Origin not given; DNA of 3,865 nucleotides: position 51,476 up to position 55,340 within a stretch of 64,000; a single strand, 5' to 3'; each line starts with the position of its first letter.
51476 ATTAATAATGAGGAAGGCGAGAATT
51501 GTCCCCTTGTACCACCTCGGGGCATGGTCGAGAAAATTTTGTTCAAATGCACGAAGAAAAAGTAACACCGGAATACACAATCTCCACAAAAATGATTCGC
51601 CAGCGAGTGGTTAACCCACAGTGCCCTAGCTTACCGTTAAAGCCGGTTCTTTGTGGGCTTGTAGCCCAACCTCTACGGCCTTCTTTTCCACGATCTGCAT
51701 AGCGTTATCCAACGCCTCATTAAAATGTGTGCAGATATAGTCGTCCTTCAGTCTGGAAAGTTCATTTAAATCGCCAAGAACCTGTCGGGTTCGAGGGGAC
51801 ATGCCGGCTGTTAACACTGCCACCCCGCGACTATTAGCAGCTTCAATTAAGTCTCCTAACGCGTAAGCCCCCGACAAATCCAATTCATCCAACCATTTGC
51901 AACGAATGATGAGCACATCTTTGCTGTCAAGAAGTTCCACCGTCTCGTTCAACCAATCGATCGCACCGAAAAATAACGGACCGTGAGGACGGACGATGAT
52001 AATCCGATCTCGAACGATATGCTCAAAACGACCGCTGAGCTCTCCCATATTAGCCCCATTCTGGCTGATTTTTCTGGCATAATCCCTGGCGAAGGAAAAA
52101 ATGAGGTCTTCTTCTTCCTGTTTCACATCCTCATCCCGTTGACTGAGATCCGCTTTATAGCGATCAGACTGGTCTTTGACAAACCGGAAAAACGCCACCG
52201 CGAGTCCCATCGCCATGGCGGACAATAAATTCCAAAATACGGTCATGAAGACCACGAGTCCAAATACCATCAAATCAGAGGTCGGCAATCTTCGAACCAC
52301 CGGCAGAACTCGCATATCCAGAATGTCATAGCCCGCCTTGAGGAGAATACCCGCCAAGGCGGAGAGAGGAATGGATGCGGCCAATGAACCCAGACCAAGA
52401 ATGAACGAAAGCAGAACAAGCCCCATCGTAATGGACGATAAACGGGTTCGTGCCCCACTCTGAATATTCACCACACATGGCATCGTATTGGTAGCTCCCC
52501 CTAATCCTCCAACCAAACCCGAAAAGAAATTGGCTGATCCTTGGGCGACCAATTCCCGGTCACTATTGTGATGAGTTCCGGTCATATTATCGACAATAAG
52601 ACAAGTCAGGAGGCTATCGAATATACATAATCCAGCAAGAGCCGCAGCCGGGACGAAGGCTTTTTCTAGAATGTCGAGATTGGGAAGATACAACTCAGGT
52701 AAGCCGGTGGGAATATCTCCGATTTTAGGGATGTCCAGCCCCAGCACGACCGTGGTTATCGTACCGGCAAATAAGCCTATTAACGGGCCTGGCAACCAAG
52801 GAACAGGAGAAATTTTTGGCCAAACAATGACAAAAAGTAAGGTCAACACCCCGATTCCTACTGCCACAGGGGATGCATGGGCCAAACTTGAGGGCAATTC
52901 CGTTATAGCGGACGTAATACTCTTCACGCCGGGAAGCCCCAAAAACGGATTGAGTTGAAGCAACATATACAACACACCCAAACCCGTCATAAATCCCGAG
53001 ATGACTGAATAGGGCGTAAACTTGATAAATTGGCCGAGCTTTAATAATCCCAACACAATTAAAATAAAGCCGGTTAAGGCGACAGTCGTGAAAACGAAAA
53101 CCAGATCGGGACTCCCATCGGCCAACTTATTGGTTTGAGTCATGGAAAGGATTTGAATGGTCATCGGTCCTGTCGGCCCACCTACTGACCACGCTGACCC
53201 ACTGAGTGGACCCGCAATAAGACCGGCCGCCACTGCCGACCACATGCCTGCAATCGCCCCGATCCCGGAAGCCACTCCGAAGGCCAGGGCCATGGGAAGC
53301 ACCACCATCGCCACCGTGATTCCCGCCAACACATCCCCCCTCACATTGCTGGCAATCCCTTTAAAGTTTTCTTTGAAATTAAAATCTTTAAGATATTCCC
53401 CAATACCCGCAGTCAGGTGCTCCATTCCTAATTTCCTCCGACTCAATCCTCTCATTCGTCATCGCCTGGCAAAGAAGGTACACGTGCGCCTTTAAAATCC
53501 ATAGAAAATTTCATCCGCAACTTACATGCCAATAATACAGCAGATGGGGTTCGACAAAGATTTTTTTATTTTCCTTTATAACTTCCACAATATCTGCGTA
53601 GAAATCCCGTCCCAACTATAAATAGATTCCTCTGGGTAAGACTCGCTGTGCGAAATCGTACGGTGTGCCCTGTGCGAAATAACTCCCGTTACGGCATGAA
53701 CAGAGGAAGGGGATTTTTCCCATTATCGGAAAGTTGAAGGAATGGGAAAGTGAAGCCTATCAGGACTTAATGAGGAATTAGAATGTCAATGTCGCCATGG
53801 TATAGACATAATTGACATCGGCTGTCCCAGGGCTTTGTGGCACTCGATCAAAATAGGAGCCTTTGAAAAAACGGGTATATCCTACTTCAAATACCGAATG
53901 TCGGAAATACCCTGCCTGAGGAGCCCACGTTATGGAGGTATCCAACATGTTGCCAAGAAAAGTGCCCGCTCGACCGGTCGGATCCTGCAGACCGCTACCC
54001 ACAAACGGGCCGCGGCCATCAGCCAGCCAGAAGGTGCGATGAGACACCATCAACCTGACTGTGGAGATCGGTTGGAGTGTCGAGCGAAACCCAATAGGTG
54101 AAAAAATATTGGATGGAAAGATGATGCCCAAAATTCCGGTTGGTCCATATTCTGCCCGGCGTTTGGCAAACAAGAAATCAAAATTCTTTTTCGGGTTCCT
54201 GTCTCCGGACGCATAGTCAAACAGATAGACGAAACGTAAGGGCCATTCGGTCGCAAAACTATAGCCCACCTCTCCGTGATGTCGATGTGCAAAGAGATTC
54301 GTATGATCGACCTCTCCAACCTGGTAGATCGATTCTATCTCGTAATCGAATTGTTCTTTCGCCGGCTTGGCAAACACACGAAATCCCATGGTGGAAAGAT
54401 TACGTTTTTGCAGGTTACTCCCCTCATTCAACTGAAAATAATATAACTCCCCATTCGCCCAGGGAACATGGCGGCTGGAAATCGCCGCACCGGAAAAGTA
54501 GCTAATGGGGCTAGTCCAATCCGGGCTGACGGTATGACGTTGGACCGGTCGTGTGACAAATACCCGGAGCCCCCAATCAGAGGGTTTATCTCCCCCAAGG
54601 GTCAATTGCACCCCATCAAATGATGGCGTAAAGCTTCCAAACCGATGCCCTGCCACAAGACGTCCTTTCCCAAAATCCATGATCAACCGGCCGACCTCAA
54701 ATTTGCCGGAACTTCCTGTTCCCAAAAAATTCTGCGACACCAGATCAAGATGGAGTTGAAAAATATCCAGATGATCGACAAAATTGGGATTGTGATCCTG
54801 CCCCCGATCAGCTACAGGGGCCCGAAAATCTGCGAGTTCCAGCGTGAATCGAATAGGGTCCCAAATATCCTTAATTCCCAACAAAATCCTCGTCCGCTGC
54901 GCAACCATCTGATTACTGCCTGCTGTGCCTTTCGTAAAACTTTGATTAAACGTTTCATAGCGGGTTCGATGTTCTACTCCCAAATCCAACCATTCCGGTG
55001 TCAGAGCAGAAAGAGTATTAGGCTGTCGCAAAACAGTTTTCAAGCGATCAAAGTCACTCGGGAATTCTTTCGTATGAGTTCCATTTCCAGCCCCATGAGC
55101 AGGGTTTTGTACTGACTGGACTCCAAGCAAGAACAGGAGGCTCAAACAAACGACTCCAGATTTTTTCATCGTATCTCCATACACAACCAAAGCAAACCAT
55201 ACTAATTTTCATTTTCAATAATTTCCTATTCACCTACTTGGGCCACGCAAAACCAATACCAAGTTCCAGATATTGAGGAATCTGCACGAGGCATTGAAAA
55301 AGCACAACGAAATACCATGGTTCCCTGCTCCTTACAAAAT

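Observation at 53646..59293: Shared 14-bp near-palindrome upstream of all four sigma54-type promoters defines a local regulon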

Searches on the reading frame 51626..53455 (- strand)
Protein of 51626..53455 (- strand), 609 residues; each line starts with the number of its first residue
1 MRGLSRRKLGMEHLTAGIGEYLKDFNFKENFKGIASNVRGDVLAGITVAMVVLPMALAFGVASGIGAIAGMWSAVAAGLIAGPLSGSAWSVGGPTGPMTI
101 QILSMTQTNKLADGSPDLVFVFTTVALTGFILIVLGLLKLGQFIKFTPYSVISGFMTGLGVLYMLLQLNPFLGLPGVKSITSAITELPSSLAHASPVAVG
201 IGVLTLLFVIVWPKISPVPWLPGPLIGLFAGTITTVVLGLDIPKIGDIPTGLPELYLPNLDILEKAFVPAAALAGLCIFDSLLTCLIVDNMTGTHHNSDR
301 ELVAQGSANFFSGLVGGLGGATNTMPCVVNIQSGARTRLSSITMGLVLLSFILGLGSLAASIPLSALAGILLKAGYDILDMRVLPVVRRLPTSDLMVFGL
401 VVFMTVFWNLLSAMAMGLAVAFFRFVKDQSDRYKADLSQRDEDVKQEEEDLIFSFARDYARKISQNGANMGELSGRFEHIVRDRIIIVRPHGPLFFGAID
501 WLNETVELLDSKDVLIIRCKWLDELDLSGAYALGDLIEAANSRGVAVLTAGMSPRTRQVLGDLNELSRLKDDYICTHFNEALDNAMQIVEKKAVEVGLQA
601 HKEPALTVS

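Call 6: search_protein_families(library=pfam, proteins=[window:51626-53455:-])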
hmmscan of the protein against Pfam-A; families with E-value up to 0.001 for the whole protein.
window:51626-53455:- (609 aa): 2 families
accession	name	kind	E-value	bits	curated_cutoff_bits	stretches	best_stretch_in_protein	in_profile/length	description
PF00916.26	Sulfate_transp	-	4.2e-72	243.4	23.2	1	39-398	2-377/380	Sulfate permease family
PF01740.26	STAS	-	2.5e-09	37.3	22.6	1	481-560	6-88/106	STAS domain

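Call 36: search_protein_families(library=ncbifam, proteins=[window:51626-53455:-], max_evalue=0.00001)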
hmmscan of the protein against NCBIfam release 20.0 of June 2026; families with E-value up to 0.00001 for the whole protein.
window:51626-53455:- (609 aa): 3 families
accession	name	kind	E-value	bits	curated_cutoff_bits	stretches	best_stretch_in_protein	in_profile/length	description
NF050096.1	BicarbTportBicA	equivalog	2.6e-100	336.6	880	1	36-589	10-547/547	bicarbonate transporter BicA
TIGR00815.1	sulP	subfamily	1.9e-65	221.4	380.45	1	37-561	13-545/565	sulfate permease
NF008660.1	PRK11660.1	equivalog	1.2e-60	205.5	614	2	259-563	274-543/572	C4-dicarboxylic acid transporter DauA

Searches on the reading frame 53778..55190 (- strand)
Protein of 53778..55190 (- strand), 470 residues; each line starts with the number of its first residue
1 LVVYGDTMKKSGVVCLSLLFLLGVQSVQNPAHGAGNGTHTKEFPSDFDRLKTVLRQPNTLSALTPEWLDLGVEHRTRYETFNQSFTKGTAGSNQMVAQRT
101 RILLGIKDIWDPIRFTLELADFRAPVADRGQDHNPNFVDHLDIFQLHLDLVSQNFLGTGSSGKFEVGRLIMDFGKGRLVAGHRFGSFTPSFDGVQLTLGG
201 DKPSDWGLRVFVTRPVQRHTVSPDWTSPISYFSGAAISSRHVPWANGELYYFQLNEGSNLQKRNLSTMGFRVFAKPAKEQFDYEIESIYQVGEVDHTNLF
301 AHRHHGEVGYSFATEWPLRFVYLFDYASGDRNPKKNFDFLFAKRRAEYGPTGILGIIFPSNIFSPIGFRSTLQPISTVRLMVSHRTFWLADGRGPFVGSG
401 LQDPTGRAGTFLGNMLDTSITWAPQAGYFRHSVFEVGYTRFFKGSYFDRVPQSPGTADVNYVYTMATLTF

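Call 6: search_protein_families(library=pfam, proteins=[window:53778-55190:-])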
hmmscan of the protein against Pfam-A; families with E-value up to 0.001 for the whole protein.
window:53778-55190:- (470 aa): 1 family
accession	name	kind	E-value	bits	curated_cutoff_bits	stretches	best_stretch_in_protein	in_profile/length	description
PF13372.12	Alginate_exp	-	2.1e-41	142.5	25.2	1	67-445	2-379/395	Alginate export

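Call 36: search_protein_families(library=ncbifam, proteins=[window:53778-55190:-], max_evalue=0.00001)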
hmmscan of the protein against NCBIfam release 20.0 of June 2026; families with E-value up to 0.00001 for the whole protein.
window:53778-55190:- (470 aa): 0 families
